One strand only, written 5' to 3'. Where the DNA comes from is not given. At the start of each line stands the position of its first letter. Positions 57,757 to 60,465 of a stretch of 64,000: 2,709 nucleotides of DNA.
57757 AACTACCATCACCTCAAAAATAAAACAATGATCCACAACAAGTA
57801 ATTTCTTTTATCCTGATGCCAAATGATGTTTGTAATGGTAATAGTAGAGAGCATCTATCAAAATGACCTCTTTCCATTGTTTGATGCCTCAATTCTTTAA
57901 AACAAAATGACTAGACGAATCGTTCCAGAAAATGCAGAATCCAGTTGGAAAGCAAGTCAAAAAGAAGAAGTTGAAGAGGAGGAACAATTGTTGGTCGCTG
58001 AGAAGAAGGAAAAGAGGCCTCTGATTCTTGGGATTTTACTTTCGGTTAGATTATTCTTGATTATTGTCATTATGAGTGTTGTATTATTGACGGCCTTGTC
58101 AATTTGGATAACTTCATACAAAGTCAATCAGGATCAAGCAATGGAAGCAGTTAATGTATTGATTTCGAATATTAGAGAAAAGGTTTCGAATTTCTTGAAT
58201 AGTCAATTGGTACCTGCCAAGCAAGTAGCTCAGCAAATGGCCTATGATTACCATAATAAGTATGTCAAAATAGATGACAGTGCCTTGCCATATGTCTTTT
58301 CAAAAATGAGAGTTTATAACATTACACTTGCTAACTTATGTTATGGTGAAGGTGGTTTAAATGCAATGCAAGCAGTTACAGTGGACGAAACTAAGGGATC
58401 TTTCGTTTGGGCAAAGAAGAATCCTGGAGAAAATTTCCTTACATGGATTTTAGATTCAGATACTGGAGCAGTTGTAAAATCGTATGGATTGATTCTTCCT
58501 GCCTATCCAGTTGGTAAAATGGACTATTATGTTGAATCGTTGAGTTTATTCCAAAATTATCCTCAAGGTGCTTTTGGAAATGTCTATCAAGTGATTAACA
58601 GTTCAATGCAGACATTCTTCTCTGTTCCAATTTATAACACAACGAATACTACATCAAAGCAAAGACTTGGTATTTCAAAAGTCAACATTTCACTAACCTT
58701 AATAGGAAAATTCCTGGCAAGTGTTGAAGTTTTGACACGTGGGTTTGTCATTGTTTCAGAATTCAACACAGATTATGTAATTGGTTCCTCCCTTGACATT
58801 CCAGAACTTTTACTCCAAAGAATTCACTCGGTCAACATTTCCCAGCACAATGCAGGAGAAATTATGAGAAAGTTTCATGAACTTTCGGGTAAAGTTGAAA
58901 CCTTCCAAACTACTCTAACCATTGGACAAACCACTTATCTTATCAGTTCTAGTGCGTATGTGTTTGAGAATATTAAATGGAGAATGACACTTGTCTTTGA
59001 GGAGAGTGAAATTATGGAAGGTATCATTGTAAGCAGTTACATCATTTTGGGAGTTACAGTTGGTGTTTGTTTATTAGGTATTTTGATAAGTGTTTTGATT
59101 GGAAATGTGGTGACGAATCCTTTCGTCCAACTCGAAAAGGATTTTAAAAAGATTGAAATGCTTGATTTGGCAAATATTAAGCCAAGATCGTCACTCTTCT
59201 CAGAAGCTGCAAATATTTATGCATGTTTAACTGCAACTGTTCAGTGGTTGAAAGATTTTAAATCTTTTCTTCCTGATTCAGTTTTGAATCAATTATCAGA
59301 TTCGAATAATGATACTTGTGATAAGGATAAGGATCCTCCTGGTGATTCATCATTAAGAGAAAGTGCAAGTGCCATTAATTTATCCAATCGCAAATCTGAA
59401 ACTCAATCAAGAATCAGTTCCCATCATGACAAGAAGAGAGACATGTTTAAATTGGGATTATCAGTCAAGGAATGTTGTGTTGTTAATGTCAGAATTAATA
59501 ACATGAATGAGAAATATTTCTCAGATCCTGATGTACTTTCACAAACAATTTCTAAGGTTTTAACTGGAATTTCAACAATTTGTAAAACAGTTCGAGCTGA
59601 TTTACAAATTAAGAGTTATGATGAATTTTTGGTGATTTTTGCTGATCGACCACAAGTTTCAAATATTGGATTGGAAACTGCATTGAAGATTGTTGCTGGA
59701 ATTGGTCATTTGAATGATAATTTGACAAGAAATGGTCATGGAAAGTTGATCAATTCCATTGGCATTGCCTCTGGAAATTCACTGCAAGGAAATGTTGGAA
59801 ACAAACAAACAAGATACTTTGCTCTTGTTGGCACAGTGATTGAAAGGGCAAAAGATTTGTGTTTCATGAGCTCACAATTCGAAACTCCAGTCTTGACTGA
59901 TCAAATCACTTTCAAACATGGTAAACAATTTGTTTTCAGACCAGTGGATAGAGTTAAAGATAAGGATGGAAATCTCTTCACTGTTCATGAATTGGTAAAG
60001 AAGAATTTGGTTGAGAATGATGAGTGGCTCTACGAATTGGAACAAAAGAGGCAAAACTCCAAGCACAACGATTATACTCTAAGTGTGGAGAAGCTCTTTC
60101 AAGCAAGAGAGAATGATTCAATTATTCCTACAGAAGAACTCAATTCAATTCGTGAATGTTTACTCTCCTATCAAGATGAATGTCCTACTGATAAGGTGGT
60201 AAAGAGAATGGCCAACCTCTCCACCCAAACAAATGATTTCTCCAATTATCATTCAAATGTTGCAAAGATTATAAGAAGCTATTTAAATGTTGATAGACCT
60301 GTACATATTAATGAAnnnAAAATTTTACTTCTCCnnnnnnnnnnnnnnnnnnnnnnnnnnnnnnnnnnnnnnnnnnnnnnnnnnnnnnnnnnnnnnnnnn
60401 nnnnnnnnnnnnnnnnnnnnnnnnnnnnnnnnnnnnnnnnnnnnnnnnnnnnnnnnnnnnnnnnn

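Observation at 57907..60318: ACG-like receptor cyclase whose catalytic domain appears to have lost canonical class III catalytic residues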

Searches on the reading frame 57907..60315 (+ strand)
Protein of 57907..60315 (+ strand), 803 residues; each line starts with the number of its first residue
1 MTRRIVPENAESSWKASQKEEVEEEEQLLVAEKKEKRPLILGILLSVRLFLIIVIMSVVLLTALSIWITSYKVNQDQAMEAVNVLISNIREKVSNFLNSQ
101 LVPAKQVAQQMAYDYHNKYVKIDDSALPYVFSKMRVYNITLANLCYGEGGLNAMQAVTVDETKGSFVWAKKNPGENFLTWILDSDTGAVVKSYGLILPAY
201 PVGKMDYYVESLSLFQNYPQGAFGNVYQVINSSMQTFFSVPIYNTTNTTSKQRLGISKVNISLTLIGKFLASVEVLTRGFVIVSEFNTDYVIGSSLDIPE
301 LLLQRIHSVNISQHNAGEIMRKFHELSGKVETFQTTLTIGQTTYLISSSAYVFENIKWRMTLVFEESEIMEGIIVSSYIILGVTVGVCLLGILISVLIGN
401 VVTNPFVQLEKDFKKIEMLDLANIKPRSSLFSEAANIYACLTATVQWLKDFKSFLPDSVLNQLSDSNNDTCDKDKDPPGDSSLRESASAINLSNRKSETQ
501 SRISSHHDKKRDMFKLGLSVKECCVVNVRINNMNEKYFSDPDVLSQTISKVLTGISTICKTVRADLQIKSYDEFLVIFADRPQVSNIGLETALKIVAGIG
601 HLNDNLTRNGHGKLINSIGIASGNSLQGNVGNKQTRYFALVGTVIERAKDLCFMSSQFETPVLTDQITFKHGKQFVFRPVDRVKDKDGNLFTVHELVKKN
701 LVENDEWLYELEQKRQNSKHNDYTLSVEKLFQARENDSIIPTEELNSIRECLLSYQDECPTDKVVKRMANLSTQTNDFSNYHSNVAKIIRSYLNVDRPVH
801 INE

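Call 3: search_protein_families(library=pfam, proteins=[window:57907-60315:+], max_evalue=10)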
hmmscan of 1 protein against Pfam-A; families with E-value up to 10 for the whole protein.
window:57907-60315:+ (803 aa): 3 families
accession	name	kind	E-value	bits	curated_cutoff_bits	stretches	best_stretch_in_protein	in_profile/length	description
PF03954.19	Lectin_N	-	0.096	13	28.3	1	18-95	6-82/140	Hepatic lectin, N-terminal domain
PF10806.13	SAM35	-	0.31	11.8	22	1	701-759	32-90/125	SAM35, subunit of SAM coomplex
PF00664.28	ABC_membrane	-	1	9.4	28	1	40-96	134-190/274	ABC transporter transmembrane region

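Call 4: search_solved_structures(query=window:57907-60315:+, max_evalue=10, show_alignments=3)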
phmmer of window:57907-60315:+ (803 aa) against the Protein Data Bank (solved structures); distinct sequences matched with E-value up to 10: 1.
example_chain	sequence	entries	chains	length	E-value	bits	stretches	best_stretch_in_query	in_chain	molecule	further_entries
8q84_O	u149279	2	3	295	0.13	13.7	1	726-772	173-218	DASH complex subunit SPC34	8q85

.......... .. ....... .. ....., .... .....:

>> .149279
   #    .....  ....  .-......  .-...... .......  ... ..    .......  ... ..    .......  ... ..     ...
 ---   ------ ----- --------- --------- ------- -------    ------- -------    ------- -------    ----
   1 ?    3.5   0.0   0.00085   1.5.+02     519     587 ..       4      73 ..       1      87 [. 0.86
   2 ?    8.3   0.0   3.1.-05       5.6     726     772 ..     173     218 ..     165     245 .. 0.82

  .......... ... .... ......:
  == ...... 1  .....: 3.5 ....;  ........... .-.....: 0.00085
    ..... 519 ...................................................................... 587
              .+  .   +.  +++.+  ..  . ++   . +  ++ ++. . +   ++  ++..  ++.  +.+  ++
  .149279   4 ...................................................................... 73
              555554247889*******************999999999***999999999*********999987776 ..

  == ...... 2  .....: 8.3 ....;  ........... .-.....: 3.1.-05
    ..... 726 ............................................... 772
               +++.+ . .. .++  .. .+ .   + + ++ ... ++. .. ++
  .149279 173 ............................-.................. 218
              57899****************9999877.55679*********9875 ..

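Call 6: find_homologous_proteins(query=window:57907-60315:+, max_evalue=0.01)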
Query window:57907-60315:+ (803 aa): 12 proteins with E <= 0.01 among 8000 candidates.
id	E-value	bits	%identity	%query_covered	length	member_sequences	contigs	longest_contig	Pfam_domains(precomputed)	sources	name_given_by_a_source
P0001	0.0e+0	1480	100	84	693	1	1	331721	-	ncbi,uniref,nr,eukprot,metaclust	ncbi:predicted protein [Naegleria gruberi]|uniref:Predicted protein n=1 Tax=Naegleria gruberi TaxID=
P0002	5.6e-254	863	51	99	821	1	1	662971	-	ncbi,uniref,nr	ncbi:hypothetical protein C9374_004460 [Naegleria lovaniensis]|uniref:Guanylate cyclase domain-conta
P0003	6.7e-223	760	48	94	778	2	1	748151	-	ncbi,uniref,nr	ncbi:hypothetical protein FDP41_005307 [Naegleria fowleri]|uniref:Guanylate cyclase domain-containin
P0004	5.7e-221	754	48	96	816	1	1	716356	-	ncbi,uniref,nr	ncbi:hypothetical protein C9374_002196 [Naegleria lovaniensis]|uniref:Guanylate cyclase domain-conta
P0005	2.5e-196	672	45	95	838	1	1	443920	PF00211.26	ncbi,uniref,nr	ncbi:hypothetical protein C9374_009129 [Naegleria lovaniensis]|uniref:Guanylate cyclase domain-conta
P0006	1.2e-189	650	42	98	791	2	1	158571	-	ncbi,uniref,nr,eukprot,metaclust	ncbi:predicted protein [Naegleria gruberi]|uniref:Predicted protein n=1 Tax=Naegleria gruberi TaxID=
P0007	7.5e-185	634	44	96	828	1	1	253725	PF00211.26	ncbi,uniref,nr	ncbi:hypothetical protein C9374_011670 [Naegleria lovaniensis]|uniref:Guanylate cyclase domain-conta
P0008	2.5e-162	560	47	76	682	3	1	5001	-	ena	-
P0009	1.4e-157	544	46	77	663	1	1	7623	-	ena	-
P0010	3.6e-154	533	47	72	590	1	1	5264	PF00211.26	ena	-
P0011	1.4e-153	531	45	76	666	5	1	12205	-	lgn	-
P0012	2.5e-127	444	39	87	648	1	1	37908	-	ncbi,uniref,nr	ncbi:hypothetical protein FDP41_011683 [Naegleria fowleri]|uniref:Guanylate cyclase domain-containin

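Call 9: search_solved_structures(query=A1, max_evalue=10, show_alignments=5)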
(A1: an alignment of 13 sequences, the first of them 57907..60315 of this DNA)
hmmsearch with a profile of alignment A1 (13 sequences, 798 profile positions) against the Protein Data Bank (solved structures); distinct sequences matched with E-value up to 10: 25.
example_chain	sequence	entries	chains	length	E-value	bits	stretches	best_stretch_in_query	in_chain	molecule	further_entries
2w01_A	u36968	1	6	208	9.7e-07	30.6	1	586-649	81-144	ADENYLATE CYCLASE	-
6fht_A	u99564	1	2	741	8.1e-06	27.5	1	586-649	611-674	Bacteriophytochrome,Adenylate cyclase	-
5x4t_A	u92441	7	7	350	4.6e-05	25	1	578-679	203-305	Photoactivated adenylyl cyclase | Family 3 adenylate cyclase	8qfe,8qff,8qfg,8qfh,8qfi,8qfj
9f1z_A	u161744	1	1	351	4.7e-05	25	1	578-679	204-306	Family 3 adenylate cyclase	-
5x4u_A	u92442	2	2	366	5.1e-05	24.9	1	578-679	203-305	Photoactivated adenylyl cyclase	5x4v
3r5g_A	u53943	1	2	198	5.2e-05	24.9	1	583-686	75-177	CyaB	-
4yus_A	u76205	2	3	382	5.5e-05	24.8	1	578-679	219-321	Family 3 adenylate cyclase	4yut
9f1w_A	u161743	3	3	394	5.9e-05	24.7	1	578-679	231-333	Family 3 adenylate cyclase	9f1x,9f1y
5mbg_A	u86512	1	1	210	0.0013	20.2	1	583-698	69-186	Beta subunit of photoactivated adenylyl cyclase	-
5m27_A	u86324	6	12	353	0.004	18.6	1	583-697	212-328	Beta subunit of photoactivated adenylyl cyclase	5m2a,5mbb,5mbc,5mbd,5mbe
5mbk_A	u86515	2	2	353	0.004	18.6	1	583-697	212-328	Beta subunit of photoactivated adenylyl cyclase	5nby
5mbj_A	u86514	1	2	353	0.004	18.6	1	583-697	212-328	Beta subunit of photoactivated adenylyl cyclase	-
1yk9_A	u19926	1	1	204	0.016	16.6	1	603-699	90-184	Adenylate cyclase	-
4p2m_A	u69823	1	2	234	0.028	15.8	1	603-698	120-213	Adenylate cyclase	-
4p2f_A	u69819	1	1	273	0.033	15.6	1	603-698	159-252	Adenylate cyclase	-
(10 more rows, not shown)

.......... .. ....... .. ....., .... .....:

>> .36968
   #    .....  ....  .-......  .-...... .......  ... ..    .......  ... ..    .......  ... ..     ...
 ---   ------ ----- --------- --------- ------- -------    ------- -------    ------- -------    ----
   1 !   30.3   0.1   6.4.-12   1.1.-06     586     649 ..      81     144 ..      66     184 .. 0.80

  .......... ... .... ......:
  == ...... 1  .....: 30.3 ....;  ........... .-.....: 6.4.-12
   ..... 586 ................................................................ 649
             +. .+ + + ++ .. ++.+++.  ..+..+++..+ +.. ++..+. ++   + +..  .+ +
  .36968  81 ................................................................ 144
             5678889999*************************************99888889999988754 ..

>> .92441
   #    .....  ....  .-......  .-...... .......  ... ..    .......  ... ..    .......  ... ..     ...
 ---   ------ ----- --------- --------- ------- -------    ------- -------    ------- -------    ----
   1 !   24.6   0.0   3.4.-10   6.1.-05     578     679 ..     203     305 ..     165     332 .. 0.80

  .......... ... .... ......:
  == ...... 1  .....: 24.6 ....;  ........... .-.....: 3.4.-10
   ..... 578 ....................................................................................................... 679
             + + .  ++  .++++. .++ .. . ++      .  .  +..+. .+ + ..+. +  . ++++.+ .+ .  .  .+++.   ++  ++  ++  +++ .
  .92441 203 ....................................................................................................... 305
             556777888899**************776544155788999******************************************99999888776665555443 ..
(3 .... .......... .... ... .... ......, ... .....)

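Call 10: search_protein_families(library=pfam, alignment_id=A1, max_evalue=1)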
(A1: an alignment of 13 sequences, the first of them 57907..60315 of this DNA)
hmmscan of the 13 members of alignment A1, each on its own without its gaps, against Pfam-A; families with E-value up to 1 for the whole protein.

A. member 1, window:57907-60315:+ (803 aa): 2 families
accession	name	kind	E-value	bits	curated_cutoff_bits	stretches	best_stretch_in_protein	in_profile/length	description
PF03954.19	Lectin_N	-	0.096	13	28.3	1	18-95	6-82/140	Hepatic lectin, N-terminal domain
PF10806.13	SAM35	-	0.31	11.8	22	1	701-759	32-90/125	SAM35, subunit of SAM coomplex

B. families by the number of members that match (of 13 scanned): 14 families
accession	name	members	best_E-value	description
PF00211.25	Guanylate_cyc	10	6.6e-08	Adenylate and Guanylate cyclase catalytic domain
PF10752.14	DUF2533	2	0.014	Protein of unknown function (DUF2533)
PF06898.16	YqfD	2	0.018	Putative stage IV sporulation protein YqfD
PF03954.19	Lectin_N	2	0.061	Hepatic lectin, N-terminal domain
PF18299.6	R2K_2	2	0.13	ATP-grasp domain, R2K clade family 2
PF19942.4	DUF6404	2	0.21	Family of unknown function (DUF6404)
PF16879.10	Sin3a_C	1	0.021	C-terminal domain of Sin3a protein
PF25055.1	DUF7792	1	0.03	Domain of unknown function (DUF7792)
PF08875.16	DUF1833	1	0.051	Domain of unknown function (DUF1833)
PF10251.14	PEN-2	1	0.052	Presenilin enhancer-2 subunit of gamma secretase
PF14931.11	IFT20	1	0.25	Intraflagellar transport complex B, subunit 20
PF10806.13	SAM35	1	0.31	SAM35, subunit of SAM coomplex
PF00664.28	ABC_membrane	1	0.6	ABC transporter transmembrane region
PF09624.15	DUF2393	1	0.99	Protein of unknown function (DUF2393)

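Call 23: search_protein_representatives(alignment_id=A1)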
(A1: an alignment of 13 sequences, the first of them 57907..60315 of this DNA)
Query: 13 sequences, 798 profile positions. Proteins with E-value up to 0.001 (for the whole library): 8762; up to 1e-10: 780; up to 1e-30: 86. The best 150 are listed.
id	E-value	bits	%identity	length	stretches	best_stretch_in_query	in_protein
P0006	0.0e+00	1178.2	-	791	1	2-797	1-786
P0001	0.0e+00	1130.9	-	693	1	2-675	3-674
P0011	0.0e+00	1071.0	-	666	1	1-638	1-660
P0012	3.0e-291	984.8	-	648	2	91-636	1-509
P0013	2.5e-279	945.4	-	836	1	21-788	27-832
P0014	1.9e-245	833.3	-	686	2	1-476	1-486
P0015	4.1e-233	792.5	-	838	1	3-785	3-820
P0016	2.4e-231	786.7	-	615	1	225-794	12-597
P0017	8.3e-212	722.1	-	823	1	16-795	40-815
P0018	1.2e-204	698.4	-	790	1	30-720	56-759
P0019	1.5e-188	645.2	-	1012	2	14-627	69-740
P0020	7.7e-174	596.5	-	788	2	11-474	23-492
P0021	5.9e-167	573.7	-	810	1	36-794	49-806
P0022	7.7e-162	556.8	-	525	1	274-790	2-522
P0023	2.9e-157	541.7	-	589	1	228-796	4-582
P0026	4.5e-145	501.4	-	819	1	3-795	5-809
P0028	2.0e-136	472.8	-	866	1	1-795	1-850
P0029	7.0e-127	441.2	-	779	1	49-790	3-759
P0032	2.2e-120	419.7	-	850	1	4-794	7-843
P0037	1.8e-112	393.6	-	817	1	2-785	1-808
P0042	2.8e-99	349.9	-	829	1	1-795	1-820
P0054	2.7e-84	300.4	-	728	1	85-794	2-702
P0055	3.2e-84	300.1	-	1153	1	31-787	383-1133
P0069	4.9e-51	190.3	-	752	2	33-435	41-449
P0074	1.8e-38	148.8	-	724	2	42-406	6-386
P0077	5.0e-36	140.7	-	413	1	413-777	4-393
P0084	2.2e-34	135.2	-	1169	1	352-775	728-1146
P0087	4.7e-33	130.9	-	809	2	27-462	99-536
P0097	2.4e-30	121.9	-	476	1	377-782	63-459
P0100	1.6e-29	119.2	-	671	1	353-781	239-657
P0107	1.1e-27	113.2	-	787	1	385-719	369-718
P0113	5.1e-27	110.9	-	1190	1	374-779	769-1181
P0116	2.0e-26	109.0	-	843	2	369-753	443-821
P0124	1.2e-25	106.4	-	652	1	448-755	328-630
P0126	2.8e-25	105.1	-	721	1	381-736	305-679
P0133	1.2e-24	103.1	-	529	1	374-732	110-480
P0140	9.8e-24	100.0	-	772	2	255-747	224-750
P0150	2.2e-22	95.6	-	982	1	378-737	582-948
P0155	3.3e-22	95.0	-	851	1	351-744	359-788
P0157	3.6e-22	94.9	-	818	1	334-776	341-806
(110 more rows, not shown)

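Call 30: list_cluster_members(proteins=[P0013, P0028, P0055, P0074, P0084, P0100, P0113, P0126, P0140, P0157])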
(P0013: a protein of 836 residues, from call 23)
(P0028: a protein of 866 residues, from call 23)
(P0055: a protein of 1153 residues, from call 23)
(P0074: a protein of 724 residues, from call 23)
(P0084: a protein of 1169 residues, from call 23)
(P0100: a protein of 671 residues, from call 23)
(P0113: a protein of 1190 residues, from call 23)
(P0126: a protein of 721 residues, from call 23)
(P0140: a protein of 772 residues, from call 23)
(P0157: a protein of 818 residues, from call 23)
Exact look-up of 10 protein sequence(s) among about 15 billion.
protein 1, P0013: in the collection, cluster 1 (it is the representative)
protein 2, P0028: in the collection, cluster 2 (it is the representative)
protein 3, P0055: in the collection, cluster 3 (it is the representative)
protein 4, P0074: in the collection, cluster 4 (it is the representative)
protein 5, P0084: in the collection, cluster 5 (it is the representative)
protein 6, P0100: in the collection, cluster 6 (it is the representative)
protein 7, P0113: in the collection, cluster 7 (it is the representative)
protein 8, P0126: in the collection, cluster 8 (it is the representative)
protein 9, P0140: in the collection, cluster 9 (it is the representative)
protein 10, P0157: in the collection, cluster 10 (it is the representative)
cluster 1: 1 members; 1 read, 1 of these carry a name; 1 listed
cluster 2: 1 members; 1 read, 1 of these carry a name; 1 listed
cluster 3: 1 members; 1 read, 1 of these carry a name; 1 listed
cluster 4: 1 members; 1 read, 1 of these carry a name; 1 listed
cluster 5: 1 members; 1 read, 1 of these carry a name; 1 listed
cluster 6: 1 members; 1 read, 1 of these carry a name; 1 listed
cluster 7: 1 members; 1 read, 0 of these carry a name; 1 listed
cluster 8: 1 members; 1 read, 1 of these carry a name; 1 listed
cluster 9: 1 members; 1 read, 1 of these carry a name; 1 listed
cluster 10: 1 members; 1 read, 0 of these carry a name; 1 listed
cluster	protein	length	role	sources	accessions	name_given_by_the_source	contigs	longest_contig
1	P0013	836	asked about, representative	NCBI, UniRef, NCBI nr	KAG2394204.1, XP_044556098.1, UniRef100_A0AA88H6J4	hypothetical protein C9374_003968 [Naegleria lovaniensis] | Guanylate cyclase domain-containing protein n=1 Tax=Naegleria lovaniensis TaxID=51637 ... | uncharacterized protein C9374_003968 [Naegleria lovaniensis]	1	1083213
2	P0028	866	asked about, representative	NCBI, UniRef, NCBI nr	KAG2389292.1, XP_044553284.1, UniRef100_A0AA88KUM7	hypothetical protein C9374_013852 [Naegleria lovaniensis] | Guanylate cyclase domain-containing protein n=1 Tax=Naegleria lovaniensis TaxID=51637 ... | uncharacterized protein C9374_013852 [Naegleria lovaniensis]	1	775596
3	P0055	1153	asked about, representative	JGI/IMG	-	ankyrin repeat protein/class 3 adenylate cyclase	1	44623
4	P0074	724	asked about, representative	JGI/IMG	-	adenylate cyclase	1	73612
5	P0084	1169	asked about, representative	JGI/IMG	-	ankyrin repeat protein/class 3 adenylate cyclase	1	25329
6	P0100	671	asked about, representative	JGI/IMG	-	hypothetical protein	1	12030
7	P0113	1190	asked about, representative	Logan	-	-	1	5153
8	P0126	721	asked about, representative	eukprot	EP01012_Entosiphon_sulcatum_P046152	TRINITY_DN6188_c0_g1_i1.p1 TRINITY_DN6188_c0_g1~~TRINITY_DN6188_c0_g1_i1.p1 ORF ...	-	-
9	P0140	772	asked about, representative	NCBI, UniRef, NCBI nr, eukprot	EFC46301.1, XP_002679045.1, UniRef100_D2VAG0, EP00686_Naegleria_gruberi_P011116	predicted protein [Naegleria gruberi] | Predicted protein n=1 Tax=Naegleria gruberi TaxID=5762 RepID=D2VAG0_NAEGR | uncharacterized protein NAEGRDRAFT_65846 [Naegleria gruberi]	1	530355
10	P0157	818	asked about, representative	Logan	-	-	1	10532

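Call 36: search_protein_families(library=pfam, alignment_id=A3, max_evalue=0.001)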
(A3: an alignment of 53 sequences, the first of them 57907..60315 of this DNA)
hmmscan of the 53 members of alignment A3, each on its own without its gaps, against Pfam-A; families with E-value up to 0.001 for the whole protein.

A. member 1, window:57907-60315:+ (803 aa): 0 families

B. families by the number of members that match (of 53 scanned): 10 families
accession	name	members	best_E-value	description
PF00211.25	Guanylate_cyc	16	1e-24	Adenylate and Guanylate cyclase catalytic domain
PF02743.24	dCache_1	9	7.4e-13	Cache domain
PF12796.13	Ank_2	8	1.4e-31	Ankyrin repeats (3 copies)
PF00023.36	Ank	8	5.3e-26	Ankyrin repeat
PF13637.12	Ank_4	8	9.8e-21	Ankyrin repeats (many copies)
PF13606.12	Ank_3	8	7.6e-20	Ankyrin repeat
PF13857.12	Ank_5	8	8.4e-17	Ankyrin repeats (many copies)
PF22673.2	MCP-like_PDC_1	6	1.3e-06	Methyl-accepting chemotaxis protein-like, first PDC sensor domain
PF24521.3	Ank_KRIT1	4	3.9e-06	KRIT1 ankyrin-repeats domain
PF25493.1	Peripla_BP_A-cyclase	1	0.00029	Adenylate cyclase, periplasmic binding protein-like domain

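Call 37: find_homologous_proteins(query=A2, max_evalue=1e-20)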
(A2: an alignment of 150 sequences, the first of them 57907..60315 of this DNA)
Query A2 (150 sequences) (803 aa, profile of the alignment): 15 proteins with E <= 1e-20 among 8000 candidates.
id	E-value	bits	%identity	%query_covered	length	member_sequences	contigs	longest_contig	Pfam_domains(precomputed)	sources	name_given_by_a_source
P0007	1.1e-233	797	44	96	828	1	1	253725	PF00211.26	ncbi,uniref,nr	ncbi:hypothetical protein C9374_011670 [Naegleria lovaniensis]|uniref:Guanylate cyclase domain-conta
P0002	6.6e-230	784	51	99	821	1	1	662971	-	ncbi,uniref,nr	ncbi:hypothetical protein C9374_004460 [Naegleria lovaniensis]|uniref:Guanylate cyclase domain-conta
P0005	8.6e-227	774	45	95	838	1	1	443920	PF00211.26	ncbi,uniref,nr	ncbi:hypothetical protein C9374_009129 [Naegleria lovaniensis]|uniref:Guanylate cyclase domain-conta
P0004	1.3e-220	754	48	96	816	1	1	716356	-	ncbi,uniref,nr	ncbi:hypothetical protein C9374_002196 [Naegleria lovaniensis]|uniref:Guanylate cyclase domain-conta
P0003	2.1e-218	746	48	94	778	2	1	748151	-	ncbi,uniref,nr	ncbi:hypothetical protein FDP41_005307 [Naegleria fowleri]|uniref:Guanylate cyclase domain-containin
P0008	1.3e-187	644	47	76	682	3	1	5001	-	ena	-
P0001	1.3e-186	641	100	84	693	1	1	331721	-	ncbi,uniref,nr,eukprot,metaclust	ncbi:predicted protein [Naegleria gruberi]|uniref:Predicted protein n=1 Tax=Naegleria gruberi TaxID=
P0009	5.5e-182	626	46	77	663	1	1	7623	-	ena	-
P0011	3.8e-178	613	45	76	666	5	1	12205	-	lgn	-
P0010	9.9e-177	608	47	72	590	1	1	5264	PF00211.26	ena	-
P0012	2.2e-166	574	39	87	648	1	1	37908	-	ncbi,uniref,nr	ncbi:hypothetical protein FDP41_011683 [Naegleria fowleri]|uniref:Guanylate cyclase domain-containin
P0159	1.8e-37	148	21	25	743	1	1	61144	PF05226.17,PF00211.26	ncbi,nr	ncbi:MAG: adenylate/guanylate cyclase domain-containing protein [Deltaproteobacteria bacterium]|nr:a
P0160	3.1e-27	114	35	3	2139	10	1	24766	PF00672.31,PF00211.26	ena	-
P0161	2.8e-25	108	25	11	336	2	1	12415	PF00211.26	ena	-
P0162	4.5e-22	97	22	13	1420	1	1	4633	PF17874.8,PF00515.35,PF13424.13,PF13176.13,PF13428.13,PF00211.26,PF13181.13,PF07719.24,PF13191.13,PF13374.13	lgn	-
